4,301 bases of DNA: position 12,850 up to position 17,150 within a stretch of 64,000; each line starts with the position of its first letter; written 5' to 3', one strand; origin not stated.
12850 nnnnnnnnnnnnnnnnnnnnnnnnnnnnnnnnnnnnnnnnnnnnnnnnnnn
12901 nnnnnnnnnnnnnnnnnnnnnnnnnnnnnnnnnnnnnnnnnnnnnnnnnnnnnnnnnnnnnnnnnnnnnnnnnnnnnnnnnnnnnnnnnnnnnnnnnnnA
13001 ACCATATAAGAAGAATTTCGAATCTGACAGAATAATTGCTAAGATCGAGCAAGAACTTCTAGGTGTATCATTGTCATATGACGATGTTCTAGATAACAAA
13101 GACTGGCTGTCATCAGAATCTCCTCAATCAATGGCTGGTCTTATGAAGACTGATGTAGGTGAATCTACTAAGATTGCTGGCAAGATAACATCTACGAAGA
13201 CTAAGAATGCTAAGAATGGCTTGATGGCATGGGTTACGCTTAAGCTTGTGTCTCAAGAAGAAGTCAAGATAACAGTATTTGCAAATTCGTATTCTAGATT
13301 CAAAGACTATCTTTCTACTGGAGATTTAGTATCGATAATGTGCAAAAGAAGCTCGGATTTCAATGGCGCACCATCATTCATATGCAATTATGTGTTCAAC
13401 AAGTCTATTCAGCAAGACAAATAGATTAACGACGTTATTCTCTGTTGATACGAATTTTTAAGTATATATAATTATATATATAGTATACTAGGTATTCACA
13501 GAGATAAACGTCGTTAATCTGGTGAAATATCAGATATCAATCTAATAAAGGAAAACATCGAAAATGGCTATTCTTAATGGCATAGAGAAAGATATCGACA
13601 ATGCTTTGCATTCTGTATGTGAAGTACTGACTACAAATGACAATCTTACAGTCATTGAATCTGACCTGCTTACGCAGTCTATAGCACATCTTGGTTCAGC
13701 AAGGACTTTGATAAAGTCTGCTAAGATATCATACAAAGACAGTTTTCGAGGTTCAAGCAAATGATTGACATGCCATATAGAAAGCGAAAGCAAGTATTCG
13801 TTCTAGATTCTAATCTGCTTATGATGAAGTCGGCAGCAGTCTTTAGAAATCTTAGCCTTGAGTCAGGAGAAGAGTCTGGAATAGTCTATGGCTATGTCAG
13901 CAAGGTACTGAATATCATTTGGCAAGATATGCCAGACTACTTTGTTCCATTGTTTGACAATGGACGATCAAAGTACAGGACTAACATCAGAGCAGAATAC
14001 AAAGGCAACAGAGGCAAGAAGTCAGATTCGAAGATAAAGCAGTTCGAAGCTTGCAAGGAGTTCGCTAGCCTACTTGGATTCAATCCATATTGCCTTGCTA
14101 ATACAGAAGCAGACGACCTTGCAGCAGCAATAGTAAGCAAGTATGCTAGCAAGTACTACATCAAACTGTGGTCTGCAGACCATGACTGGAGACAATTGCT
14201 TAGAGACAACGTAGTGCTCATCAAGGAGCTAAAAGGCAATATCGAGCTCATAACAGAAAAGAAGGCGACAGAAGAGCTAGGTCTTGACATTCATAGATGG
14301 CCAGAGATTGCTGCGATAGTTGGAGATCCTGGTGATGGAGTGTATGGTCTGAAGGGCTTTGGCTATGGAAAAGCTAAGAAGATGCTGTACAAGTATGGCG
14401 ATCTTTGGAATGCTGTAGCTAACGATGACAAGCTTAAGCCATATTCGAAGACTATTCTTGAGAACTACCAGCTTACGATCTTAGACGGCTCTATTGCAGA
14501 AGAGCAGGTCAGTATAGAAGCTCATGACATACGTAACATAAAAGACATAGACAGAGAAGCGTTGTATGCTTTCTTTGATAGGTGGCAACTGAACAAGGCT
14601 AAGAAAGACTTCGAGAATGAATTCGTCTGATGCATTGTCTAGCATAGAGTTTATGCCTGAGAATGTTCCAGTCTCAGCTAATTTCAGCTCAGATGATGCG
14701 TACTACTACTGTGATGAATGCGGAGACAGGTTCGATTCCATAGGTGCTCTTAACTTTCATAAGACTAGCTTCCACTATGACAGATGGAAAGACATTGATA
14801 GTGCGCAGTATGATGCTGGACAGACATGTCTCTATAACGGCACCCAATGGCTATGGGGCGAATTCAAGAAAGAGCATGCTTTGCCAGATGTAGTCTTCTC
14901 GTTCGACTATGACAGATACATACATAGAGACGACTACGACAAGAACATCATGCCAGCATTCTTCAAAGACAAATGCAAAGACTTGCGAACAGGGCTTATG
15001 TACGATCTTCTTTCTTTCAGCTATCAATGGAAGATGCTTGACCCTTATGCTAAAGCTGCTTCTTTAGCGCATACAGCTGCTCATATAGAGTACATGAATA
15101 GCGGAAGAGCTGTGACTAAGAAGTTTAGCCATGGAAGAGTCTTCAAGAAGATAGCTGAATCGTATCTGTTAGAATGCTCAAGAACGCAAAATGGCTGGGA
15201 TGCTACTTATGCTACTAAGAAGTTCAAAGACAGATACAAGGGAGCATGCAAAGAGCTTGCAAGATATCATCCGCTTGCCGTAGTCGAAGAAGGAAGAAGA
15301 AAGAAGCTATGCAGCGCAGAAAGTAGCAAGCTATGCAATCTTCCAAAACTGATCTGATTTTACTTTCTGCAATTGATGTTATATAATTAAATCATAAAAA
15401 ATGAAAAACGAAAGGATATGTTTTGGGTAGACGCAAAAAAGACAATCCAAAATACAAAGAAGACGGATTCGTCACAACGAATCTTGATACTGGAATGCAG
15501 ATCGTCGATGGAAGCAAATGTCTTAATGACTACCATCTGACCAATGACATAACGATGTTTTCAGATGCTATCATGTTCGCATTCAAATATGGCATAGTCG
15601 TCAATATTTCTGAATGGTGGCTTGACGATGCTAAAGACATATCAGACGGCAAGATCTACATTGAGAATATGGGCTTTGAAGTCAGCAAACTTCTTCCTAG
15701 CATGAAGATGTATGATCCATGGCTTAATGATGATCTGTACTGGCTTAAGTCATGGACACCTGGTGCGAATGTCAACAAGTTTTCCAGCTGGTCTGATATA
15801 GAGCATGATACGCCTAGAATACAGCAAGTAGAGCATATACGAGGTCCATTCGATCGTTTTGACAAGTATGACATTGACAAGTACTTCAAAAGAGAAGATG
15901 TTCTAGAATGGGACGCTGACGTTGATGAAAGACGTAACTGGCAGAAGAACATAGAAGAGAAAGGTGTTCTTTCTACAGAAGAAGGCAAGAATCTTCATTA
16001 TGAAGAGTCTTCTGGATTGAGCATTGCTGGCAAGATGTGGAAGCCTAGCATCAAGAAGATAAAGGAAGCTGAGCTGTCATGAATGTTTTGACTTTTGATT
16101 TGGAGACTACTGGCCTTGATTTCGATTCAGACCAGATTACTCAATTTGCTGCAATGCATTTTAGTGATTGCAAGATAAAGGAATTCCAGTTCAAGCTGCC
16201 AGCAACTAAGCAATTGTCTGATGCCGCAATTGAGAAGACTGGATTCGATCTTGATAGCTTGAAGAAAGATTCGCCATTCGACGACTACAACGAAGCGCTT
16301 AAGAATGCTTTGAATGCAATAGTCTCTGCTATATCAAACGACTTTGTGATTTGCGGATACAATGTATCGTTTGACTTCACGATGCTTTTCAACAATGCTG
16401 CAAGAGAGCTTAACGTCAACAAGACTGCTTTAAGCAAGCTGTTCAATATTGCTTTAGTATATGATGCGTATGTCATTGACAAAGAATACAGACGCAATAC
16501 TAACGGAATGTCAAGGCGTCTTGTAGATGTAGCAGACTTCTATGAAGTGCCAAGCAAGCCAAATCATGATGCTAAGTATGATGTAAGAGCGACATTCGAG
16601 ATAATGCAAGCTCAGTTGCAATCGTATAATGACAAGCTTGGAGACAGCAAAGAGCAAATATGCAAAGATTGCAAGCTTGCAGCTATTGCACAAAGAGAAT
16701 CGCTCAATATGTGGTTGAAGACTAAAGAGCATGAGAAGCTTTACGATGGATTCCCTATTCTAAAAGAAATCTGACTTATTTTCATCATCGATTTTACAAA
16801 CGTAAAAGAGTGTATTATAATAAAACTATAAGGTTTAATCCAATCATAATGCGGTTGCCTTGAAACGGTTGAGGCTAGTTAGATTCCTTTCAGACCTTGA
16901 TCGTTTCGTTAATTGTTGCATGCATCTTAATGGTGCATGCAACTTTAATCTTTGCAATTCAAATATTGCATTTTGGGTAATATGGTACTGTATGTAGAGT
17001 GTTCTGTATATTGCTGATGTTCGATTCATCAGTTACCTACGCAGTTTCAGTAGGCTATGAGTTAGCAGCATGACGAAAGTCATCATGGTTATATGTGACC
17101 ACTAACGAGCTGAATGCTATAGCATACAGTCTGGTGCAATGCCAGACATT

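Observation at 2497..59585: Family of roughly 100-bp near-perfect palindromes at cassette ends (8 full and 2 reduced copies)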

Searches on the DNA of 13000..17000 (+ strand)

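Call 7: search_dna_similar(query=window:13000-17000:+, collection=phages, mode=near)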
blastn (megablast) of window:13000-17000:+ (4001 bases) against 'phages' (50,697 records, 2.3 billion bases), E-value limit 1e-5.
No match.
